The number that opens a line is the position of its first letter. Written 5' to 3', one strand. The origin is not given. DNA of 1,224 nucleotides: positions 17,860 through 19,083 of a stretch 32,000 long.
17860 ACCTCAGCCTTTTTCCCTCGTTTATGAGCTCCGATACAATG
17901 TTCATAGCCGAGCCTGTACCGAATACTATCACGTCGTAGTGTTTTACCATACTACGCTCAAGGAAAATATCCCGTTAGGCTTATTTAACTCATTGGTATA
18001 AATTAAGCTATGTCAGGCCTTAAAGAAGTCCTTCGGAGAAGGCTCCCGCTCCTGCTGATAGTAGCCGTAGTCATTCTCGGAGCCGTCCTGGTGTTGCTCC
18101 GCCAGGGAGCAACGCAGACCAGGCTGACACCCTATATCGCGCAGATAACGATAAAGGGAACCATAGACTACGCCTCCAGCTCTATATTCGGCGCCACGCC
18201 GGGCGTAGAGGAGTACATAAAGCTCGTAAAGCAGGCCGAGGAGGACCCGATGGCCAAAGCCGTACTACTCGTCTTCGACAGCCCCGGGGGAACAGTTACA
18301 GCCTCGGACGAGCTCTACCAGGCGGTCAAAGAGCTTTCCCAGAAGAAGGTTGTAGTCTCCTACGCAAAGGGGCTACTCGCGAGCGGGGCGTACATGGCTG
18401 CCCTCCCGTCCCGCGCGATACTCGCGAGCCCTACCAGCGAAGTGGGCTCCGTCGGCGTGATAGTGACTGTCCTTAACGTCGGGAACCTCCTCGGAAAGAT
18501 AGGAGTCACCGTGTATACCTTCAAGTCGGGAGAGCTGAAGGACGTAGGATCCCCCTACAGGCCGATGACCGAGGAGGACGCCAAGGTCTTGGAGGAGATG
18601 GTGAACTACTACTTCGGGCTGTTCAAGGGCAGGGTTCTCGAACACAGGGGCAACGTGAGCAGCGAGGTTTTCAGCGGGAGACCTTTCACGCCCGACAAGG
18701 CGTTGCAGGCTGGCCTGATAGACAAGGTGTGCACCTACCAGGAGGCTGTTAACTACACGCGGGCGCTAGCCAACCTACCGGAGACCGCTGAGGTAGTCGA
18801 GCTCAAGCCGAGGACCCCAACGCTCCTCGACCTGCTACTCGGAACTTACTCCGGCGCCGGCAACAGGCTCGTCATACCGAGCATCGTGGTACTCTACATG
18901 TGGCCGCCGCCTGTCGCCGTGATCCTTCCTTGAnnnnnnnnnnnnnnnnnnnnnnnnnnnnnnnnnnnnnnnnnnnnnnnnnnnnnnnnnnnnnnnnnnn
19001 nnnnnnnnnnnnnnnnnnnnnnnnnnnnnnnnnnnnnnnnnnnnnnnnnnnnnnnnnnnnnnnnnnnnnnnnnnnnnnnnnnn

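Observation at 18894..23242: Translationally coupled four-gene operon: GalU-like enzyme, 12-TM protein, small membrane protein with an MscS-N-terminal-like TM-helix region, and processive QxxRW glycosyltransferase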

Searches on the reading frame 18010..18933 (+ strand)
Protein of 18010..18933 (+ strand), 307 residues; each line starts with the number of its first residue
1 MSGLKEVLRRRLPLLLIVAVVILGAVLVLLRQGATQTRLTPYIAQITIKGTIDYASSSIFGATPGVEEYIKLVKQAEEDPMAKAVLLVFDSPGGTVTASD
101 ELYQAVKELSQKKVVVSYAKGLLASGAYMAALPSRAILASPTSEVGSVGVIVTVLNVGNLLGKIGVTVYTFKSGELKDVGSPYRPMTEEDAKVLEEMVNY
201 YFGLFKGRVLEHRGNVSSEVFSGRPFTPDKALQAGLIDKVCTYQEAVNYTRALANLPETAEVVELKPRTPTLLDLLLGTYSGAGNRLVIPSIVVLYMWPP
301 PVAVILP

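Call 3: search_protein_families(library=pfam, proteins=[window:18010-18933:+], max_evalue=0.01)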
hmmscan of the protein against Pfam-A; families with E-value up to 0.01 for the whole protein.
window:18010-18933:+ (307 aa): 3 families
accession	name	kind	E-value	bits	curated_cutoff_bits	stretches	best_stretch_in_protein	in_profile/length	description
PF01343.23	Peptidase_S49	-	1.1e-32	113.5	24.9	1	109-256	3-153/154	Peptidase family S49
PF25145.1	NfeD1b_N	-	1.3e-07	31.8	40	1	65-152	14-99/189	NfeD1b, N-terminal domain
PF00574.28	CLP_protease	-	7.5e-05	23.1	20.2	1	79-129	43-91/182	Clp protease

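Call 4: search_protein_families(library=ncbifam, proteins=[window:18010-18933:+], max_evalue=0.01)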
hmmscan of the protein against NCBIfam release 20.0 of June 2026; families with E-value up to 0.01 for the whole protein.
window:18010-18933:+ (307 aa): 7 families
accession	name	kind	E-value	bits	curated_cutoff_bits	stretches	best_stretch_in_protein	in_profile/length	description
TIGR00706.1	SppA_dom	equivalog_domain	7.2e-49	166.3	155.45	1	42-252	1-205/208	signal peptide peptidase SppA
TIGR00705.1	SppA_67K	equivalog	3.3e-33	114.9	311.45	1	40-282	310-552/590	signal peptide peptidase SppA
NF008195.0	PRK10949.1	equivalog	2.2e-23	82.3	746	1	65-303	348-585/618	signal peptide peptidase SppA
NF008745.0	PRK11778.1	equivalog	1.1e-16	61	259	1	83-248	131-298/345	protease SohB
NF045542.1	Clp_rel_HeadMat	equivalog_domain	0.00067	19.6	120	1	45-138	2-88/165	head maturation protease, ClpP-related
NF009205.0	PRK12553.1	subfamily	0.004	16.8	228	0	77-129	63-112/211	ATP-dependent Clp protease proteolytic subunit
NF004524.0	PRK05869.1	equivalog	0.0096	15.2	326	0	219-257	163-205/254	enoyl-CoA hydratase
